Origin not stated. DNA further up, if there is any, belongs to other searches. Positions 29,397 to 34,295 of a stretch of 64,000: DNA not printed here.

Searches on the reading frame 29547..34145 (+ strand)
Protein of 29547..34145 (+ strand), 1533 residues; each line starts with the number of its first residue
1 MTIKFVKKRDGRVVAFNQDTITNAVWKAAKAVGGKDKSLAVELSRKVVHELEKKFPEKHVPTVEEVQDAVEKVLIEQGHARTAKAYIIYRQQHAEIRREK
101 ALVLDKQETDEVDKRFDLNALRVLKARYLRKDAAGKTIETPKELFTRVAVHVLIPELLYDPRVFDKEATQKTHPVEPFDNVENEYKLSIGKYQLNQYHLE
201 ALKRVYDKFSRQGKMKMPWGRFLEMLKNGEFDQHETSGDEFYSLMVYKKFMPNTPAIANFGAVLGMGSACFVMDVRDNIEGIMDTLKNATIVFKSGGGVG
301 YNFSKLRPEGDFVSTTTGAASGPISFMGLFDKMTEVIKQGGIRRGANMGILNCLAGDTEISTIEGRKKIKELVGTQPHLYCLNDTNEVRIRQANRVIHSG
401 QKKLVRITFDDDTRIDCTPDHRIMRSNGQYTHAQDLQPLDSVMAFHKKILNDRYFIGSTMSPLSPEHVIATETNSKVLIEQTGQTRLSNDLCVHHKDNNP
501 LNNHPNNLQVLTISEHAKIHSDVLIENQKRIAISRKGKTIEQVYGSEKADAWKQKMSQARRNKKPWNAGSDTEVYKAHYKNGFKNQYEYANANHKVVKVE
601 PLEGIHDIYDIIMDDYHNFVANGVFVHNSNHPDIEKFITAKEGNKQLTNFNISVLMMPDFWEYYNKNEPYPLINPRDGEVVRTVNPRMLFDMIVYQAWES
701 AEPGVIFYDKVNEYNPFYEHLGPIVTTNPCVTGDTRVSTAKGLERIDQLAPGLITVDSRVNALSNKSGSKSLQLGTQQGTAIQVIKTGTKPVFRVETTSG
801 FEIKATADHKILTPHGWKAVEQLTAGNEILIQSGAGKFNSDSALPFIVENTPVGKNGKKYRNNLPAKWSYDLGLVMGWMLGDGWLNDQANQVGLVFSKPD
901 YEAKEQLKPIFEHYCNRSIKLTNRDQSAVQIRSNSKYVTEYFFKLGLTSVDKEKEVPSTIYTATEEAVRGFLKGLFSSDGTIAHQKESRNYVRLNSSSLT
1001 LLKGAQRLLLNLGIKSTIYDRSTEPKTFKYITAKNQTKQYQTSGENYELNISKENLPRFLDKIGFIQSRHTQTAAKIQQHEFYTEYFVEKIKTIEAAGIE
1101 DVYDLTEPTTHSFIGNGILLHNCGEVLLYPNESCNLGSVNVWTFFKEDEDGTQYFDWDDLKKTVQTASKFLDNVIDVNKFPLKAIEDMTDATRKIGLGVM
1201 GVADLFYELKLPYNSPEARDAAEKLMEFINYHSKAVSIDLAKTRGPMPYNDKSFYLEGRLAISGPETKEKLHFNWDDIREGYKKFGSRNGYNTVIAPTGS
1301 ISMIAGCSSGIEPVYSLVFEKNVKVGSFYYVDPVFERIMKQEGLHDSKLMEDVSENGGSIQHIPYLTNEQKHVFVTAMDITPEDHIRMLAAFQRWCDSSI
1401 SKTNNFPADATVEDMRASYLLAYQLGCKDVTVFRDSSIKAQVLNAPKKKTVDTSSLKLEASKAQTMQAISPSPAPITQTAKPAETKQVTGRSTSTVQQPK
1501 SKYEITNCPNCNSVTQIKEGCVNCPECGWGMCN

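Call 34: find_encoding_contigs(protein=window:29547-34145:+, flank=10000, max_places=1)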
Protein window:29547-34145:+ (1533 aa): 9 contigs read that carry it; 1 place shown.
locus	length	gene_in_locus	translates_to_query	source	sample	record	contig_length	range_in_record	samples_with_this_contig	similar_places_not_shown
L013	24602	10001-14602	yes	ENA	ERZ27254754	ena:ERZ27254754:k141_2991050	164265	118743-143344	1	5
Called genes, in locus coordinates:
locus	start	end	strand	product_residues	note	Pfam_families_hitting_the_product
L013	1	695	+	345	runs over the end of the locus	PF00990:GGDEF (weak)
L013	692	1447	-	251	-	PF01884:PcrB, PF01180:DHO_dh (weak)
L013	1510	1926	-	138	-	-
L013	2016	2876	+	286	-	PF21669:SHLD2_OB1 (faint), PF16900:REPA_OB_2 (weak), PF17244:CDC24_OB3 (faint), PF16686:POT1PC (faint), PF01336:tRNA_anti-codon (weak)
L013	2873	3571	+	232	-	-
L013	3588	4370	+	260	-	-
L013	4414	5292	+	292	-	PF00892:EamA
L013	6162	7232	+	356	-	PF00633:HHH (faint), PF11731:Cdd1 (faint), PF10391:DNA_pol_lambd_f (faint), PF14520:HHH_5, PF00154:RecA_N, PF13481:AAA_25 (weak), PF08423:Rad51, PF06745:ATPase (weak)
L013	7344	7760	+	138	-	-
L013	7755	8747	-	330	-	PF01300:Sua5_yciO_yrdC, PF03481:Sua5_C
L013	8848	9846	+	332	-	PF20143:NAD_kinase_C, PF01047:MarR (weak)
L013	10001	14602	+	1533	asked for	PF03477:ATP-cone, PF00317:Ribonuc_red_lgN, PF02867:Ribonuc_red_lgC, PF14890:Intein_splicing, PF02867:Ribonuc_red_lgC, PF14890:Intein_splicing, PF14528:LAGLIDADG_3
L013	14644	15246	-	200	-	PF00300:His_Phos_1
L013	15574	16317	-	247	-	-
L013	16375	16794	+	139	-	-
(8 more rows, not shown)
